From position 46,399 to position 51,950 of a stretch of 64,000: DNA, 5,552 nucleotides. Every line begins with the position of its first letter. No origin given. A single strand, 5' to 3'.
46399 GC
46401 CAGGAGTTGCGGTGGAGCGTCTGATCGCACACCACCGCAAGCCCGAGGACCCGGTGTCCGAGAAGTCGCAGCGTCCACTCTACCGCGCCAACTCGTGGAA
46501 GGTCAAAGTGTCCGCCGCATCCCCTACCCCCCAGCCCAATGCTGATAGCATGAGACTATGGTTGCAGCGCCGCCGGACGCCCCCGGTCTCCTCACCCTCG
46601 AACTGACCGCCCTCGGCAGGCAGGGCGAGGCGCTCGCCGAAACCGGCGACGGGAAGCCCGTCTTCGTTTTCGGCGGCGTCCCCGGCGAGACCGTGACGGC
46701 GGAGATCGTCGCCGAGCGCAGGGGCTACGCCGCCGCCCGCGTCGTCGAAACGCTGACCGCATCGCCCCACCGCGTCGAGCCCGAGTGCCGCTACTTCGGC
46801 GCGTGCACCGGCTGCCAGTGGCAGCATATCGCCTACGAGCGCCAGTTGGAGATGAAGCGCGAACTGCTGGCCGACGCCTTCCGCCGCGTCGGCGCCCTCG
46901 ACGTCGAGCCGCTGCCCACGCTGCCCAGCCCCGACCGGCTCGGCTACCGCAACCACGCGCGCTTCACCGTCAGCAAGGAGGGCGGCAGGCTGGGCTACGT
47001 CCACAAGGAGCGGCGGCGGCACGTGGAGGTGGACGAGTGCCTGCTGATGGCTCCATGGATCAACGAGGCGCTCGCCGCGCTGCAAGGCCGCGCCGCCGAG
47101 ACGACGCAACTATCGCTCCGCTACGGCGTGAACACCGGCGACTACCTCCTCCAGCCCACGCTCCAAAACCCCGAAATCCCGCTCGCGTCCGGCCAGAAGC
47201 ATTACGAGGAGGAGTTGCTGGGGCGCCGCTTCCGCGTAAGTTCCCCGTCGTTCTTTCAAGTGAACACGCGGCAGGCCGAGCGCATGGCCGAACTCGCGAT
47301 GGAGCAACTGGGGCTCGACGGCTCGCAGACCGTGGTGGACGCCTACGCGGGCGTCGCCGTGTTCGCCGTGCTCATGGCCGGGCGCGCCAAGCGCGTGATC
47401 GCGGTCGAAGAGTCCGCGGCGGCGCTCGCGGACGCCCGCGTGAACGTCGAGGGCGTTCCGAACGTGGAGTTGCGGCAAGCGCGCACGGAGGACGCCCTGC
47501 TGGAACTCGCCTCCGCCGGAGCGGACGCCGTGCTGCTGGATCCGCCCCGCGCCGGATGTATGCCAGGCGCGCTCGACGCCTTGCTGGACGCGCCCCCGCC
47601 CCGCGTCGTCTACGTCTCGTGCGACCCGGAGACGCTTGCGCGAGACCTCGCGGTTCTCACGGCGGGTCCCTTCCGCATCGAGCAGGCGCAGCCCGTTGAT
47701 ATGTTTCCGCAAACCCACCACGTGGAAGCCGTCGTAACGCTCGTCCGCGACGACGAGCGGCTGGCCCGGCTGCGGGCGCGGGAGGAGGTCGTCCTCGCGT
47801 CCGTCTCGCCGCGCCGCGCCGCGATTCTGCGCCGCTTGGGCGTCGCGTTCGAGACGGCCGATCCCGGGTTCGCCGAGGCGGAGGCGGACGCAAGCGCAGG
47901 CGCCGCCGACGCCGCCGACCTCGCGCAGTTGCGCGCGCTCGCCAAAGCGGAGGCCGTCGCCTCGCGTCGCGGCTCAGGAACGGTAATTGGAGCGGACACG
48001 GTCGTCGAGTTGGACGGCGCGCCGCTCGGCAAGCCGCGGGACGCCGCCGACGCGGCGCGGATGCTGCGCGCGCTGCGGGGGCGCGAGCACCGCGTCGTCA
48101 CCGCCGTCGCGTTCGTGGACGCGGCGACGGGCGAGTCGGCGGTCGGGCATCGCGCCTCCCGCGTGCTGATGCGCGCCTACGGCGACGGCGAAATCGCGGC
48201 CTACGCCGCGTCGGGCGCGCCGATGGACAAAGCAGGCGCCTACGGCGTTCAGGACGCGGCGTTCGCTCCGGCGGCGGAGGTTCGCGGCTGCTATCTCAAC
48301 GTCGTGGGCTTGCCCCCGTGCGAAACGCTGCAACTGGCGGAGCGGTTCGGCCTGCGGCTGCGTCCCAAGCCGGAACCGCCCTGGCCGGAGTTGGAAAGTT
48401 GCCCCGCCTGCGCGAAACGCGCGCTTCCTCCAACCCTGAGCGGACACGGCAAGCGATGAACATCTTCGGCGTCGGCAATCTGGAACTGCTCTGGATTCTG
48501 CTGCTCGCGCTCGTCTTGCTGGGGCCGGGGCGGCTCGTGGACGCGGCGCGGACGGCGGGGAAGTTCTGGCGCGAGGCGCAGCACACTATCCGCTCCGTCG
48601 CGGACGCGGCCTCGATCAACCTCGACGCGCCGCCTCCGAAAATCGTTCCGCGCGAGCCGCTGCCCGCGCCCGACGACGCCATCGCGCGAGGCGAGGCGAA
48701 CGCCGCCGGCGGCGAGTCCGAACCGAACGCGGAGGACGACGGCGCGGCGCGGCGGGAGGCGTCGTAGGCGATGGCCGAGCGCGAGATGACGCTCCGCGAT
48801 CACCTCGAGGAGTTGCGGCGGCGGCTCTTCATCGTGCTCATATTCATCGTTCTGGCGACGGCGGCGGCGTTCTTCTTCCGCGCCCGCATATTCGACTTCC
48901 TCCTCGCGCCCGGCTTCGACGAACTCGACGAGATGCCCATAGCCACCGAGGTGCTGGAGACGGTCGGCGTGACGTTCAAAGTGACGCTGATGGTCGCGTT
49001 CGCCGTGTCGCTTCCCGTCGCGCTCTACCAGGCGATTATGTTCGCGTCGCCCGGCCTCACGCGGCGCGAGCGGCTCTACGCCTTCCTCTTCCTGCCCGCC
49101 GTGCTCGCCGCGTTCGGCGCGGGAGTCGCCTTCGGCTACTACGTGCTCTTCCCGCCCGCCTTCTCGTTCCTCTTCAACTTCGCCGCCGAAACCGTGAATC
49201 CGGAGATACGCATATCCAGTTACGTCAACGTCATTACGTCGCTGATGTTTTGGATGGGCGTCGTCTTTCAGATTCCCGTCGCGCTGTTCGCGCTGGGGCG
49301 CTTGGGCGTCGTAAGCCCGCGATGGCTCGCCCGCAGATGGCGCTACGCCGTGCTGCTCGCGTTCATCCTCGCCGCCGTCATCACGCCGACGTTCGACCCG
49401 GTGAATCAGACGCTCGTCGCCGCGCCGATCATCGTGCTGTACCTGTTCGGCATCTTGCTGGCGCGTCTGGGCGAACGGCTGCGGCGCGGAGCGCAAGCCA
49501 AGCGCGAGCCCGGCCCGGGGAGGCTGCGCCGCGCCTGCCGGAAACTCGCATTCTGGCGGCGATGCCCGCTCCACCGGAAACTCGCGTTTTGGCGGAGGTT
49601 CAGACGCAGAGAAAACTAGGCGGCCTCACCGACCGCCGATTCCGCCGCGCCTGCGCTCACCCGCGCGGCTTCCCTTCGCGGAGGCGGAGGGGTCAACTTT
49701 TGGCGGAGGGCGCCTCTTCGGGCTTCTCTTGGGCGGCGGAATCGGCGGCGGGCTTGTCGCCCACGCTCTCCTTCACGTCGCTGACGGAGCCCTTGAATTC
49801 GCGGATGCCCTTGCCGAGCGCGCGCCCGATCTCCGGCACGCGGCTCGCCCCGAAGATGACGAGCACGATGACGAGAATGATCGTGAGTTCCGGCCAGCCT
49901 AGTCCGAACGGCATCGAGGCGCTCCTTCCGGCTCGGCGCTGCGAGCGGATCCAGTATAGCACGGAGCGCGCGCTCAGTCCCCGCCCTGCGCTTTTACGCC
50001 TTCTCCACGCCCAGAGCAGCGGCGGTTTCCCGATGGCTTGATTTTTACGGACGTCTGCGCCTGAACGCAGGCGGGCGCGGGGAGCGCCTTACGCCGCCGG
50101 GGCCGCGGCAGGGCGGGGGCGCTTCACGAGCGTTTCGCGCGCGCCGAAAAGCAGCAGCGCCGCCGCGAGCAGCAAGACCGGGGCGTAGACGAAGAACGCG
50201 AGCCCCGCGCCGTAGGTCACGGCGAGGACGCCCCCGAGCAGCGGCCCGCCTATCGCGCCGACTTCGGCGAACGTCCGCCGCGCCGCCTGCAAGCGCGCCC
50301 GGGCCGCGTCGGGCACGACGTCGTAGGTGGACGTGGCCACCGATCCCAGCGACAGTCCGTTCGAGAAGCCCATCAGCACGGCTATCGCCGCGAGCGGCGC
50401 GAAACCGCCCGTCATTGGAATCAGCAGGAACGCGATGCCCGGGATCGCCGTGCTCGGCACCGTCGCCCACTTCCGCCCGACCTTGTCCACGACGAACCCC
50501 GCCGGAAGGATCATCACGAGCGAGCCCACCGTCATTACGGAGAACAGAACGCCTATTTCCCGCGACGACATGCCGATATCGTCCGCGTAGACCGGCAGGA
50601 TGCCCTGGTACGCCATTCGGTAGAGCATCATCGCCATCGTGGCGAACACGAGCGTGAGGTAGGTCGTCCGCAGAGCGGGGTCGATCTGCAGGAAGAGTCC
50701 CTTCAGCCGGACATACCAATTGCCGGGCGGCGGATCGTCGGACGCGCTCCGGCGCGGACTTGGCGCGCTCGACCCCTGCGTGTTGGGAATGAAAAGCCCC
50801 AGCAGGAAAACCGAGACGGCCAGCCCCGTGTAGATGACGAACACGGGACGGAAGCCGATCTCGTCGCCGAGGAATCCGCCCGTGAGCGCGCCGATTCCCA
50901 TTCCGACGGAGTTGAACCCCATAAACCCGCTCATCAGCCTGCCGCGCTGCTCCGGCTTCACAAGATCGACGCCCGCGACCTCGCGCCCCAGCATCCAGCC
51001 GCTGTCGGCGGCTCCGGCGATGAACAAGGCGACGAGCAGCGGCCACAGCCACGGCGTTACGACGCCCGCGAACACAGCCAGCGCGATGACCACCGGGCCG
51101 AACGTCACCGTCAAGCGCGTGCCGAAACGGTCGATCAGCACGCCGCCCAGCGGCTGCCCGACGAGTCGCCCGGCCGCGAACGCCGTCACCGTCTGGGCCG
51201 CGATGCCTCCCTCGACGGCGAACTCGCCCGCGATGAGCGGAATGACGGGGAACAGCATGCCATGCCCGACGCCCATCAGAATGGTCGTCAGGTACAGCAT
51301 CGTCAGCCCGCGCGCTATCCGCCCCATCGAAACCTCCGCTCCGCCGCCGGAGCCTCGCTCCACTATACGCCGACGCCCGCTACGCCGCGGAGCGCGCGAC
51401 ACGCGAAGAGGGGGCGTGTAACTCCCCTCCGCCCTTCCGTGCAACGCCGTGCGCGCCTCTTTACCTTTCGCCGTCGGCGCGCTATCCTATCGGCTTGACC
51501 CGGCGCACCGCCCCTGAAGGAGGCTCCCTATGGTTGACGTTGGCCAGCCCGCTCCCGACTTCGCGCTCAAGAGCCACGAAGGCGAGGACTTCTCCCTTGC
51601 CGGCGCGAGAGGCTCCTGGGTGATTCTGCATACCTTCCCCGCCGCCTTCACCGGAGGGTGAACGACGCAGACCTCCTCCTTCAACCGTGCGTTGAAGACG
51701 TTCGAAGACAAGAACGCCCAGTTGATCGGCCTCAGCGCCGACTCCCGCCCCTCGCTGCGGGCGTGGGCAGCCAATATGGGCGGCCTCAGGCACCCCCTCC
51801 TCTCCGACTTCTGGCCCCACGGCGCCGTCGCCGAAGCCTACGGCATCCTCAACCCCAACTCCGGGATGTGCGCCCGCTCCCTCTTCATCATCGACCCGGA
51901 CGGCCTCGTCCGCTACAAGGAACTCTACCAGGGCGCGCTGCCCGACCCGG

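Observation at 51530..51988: In-frame UGA at the peroxidatic-Cys position of an AhpE-like peroxiredoxin, with a downstream hairpin: probable selenoprotein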

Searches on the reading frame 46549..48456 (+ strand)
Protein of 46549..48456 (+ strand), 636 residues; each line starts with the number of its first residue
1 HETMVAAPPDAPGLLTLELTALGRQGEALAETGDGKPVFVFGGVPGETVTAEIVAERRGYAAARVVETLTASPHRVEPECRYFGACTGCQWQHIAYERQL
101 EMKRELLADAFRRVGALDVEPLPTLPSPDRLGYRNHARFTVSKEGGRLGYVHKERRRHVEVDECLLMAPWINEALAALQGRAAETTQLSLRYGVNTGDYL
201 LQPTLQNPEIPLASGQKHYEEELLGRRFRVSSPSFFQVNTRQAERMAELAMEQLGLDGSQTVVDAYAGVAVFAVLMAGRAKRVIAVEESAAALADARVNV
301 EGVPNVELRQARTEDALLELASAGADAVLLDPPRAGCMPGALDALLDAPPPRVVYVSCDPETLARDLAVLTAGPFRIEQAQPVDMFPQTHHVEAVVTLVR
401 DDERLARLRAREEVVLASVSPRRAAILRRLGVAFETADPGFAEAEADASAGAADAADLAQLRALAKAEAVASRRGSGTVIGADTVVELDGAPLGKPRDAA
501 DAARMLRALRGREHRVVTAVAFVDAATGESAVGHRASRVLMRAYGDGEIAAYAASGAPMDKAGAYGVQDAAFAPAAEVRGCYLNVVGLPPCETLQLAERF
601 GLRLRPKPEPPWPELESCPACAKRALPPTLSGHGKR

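Call 25: search_protein_families(library=pfam, proteins=[window:46549-48456:+])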
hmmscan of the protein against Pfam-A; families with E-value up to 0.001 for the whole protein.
window:46549-48456:+ (636 aa): 4 families
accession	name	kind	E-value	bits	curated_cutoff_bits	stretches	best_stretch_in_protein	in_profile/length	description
PF02545.19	Maf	-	4.7e-48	163.8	27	1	414-599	2-186/187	Maf-like protein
PF05958.17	tRNA_U5-meth_tr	-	6.6e-21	75.2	23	1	228-400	172-356/357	tRNA (Uracil-5-)-methyltransferase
PF01938.26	TRAM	-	1.8e-05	24.9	21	1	18-66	11-61/61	TRAM domain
PF03602.21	Cons_hypoth95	-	0.00053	20.1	24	1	260-333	43-122/182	Conserved hypothetical protein 95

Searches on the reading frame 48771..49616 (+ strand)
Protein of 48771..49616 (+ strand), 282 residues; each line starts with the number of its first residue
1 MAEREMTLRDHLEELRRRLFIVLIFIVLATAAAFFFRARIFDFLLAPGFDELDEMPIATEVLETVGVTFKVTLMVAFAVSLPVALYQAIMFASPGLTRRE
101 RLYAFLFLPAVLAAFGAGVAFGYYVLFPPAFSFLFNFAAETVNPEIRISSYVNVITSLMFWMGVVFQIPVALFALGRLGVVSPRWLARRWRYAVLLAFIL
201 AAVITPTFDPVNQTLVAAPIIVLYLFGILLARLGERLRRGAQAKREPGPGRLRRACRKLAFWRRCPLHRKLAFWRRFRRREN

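Call 25: search_protein_families(library=pfam, proteins=[window:48771-49616:+])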
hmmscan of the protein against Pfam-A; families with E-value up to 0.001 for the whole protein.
window:48771-49616:+ (282 aa): 1 family
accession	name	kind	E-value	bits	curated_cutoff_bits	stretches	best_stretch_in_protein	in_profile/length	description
PF00902.23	TatC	-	1.2e-60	205.3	25.1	1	10-219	1-208/208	Sec-independent protein translocase protein (TatC)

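Call 69: find_encoding_contigs(protein=window:48771-49616:+, flank=10000, max_places=4)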
Protein window:48771-49616:+ (282 aa): no gene with exactly this product is on record in the collection.

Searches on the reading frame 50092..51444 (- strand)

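Call 25: search_protein_families(library=pfam, proteins=[window:50092-51444:-])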
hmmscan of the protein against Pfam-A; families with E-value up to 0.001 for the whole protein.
window:50092-51444:- (451 aa): 3 families
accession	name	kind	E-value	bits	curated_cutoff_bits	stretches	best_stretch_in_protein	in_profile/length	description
PF07690.21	MFS_1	-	3.7e-51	174.5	33.4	2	50-272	1-216/347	Major Facilitator Superfamily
PF12832.13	MFS_1_like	-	5e-11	42.7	25.2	1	91-417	45-371/373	MFS_1 like family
PF00083.30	Sugar_tr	-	9.4e-06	25.2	22.3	1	264-412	16-166/452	Sugar (and other) transporter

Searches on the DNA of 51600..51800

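Call 46: search_rna_families(source=window, start=51600, end=51800, threshold=evalue, max_evalue=10)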
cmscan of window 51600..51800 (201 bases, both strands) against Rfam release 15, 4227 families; matches with E-value up to 10: 5.
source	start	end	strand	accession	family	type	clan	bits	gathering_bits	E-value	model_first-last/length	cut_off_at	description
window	51709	51768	-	RF01750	ZMP-ZTP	Cis-reg; riboswitch;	-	13.9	39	3.5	1-86/86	no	ZMP/ZTP riboswitch aptamer (pfl RNA motif)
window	51625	51666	-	RF01739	Glutamine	Cis-reg; riboswitch;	-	13.6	35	2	1-53/53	no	Glutamine riboswitch aptamer (glnA leader)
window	51689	51730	+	RF00289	SNORND104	Gene; snRNA; snoRNA; CD-box;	CL00077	12.5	40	1.9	1-70/70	no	Small nucleolar RNA SNORD104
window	51724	51800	+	RF02342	ar7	Gene; sRNA;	-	10.8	60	4.7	1-82/145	3'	Alphaproteobacterial sRNA ar7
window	51604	51667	+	RF00282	SNORD48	Gene; snRNA; snoRNA; CD-box;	-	10.7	36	6.4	1-63/63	no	Small nucleolar RNA SNORD48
